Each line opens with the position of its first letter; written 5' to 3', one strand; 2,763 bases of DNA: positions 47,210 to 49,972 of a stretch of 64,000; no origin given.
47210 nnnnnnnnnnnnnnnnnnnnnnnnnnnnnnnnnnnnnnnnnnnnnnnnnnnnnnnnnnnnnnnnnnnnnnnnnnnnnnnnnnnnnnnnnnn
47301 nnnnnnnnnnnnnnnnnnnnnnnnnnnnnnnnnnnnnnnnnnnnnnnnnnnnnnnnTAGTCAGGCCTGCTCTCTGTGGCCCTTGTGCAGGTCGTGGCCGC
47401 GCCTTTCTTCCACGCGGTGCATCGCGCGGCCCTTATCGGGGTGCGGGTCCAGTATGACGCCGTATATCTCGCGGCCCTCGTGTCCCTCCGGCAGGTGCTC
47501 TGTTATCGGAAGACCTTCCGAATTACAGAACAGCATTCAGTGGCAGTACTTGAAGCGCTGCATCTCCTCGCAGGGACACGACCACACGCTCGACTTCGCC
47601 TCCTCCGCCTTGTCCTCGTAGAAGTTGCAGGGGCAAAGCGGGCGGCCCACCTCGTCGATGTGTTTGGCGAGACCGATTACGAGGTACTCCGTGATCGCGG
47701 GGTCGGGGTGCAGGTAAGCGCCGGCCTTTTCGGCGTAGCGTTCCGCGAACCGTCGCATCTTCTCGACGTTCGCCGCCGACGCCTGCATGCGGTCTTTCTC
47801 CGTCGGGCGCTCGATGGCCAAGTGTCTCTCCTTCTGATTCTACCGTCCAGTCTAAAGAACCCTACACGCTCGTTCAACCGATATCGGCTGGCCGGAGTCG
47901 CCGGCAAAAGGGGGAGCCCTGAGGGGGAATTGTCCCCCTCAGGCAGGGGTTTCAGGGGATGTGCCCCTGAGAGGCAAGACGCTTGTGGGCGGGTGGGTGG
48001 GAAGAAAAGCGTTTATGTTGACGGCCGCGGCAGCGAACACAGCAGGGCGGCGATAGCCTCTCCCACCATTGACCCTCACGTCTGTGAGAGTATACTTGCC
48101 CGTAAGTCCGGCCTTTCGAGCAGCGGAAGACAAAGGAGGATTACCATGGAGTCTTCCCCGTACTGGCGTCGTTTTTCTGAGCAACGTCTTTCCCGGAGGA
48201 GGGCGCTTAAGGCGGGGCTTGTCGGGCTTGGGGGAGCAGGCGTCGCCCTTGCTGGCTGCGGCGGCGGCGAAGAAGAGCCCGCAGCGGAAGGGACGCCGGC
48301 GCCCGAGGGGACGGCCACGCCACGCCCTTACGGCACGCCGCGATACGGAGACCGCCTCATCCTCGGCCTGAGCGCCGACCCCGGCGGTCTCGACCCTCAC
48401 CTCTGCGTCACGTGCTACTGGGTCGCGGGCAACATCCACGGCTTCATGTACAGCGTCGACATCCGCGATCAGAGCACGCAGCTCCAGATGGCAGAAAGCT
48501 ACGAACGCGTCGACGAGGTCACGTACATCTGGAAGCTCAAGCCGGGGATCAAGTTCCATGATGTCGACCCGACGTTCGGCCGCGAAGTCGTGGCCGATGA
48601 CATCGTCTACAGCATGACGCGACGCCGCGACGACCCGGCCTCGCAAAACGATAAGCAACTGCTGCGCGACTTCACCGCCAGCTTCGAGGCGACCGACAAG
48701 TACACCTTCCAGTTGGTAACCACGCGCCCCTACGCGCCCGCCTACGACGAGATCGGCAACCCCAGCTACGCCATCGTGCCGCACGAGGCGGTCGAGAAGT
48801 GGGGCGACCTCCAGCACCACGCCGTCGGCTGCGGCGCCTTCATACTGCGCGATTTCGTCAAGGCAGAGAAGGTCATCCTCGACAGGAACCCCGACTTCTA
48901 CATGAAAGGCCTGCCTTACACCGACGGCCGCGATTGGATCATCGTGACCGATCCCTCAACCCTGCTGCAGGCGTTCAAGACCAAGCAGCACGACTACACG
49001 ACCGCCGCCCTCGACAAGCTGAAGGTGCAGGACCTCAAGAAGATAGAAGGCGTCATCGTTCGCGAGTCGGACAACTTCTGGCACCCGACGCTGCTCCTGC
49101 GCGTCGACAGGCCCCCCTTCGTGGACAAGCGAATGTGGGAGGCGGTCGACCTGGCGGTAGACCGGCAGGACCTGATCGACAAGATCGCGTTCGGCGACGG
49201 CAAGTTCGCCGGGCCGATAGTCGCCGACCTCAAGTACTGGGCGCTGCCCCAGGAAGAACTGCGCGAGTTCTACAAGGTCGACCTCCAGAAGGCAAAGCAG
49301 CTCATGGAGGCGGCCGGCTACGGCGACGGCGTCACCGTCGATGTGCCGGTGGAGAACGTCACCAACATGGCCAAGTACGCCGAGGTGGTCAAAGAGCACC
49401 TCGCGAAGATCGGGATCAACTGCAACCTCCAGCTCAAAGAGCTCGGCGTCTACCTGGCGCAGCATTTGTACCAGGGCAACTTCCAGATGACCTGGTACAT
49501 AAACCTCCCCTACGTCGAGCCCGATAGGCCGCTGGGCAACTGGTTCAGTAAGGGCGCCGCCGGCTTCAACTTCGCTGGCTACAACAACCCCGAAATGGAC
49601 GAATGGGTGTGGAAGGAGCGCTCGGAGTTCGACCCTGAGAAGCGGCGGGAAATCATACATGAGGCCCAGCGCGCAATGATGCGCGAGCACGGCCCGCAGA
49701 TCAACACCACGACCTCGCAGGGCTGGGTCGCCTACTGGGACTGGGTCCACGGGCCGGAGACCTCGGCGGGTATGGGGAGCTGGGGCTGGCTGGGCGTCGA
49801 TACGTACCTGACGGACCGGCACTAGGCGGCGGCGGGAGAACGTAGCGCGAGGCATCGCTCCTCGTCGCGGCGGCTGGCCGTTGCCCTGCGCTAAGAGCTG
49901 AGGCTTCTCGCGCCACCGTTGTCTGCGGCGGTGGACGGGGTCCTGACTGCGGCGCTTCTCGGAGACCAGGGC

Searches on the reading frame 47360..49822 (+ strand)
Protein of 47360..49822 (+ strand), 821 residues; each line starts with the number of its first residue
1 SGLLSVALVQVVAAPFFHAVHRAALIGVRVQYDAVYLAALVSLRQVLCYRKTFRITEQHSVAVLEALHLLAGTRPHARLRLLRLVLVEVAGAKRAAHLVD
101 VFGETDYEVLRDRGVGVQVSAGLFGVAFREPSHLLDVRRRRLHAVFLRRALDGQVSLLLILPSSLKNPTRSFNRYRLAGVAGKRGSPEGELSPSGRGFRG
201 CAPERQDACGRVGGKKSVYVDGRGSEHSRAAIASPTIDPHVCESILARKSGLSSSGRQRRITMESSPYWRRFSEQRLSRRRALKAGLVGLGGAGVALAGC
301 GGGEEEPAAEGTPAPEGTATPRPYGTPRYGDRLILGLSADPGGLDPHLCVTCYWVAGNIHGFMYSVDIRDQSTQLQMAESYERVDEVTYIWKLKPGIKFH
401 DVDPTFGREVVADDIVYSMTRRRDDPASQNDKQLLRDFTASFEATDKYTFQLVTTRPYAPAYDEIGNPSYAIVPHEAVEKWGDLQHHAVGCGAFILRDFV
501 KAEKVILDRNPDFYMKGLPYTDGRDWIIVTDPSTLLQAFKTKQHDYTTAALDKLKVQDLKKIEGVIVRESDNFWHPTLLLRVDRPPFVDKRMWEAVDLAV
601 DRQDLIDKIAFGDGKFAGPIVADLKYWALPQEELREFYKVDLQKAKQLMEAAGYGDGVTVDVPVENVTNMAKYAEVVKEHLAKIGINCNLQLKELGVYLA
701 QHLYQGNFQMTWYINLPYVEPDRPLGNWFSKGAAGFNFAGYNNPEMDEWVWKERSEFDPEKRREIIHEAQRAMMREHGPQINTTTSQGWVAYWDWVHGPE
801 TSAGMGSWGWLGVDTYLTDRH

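Call 12: search_protein_families(library=pfam, proteins=[window:47360-49822:+], max_evalue=0.001)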
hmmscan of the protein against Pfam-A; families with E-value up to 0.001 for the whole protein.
window:47360-49822:+ (821 aa): 1 family
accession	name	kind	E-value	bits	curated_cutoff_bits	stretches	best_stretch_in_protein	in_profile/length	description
PF00496.27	SBP_bac_5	-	6.1e-57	193.9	32.4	1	376-734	5-366/368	Bacterial extracellular solute-binding proteins, family 5 Middle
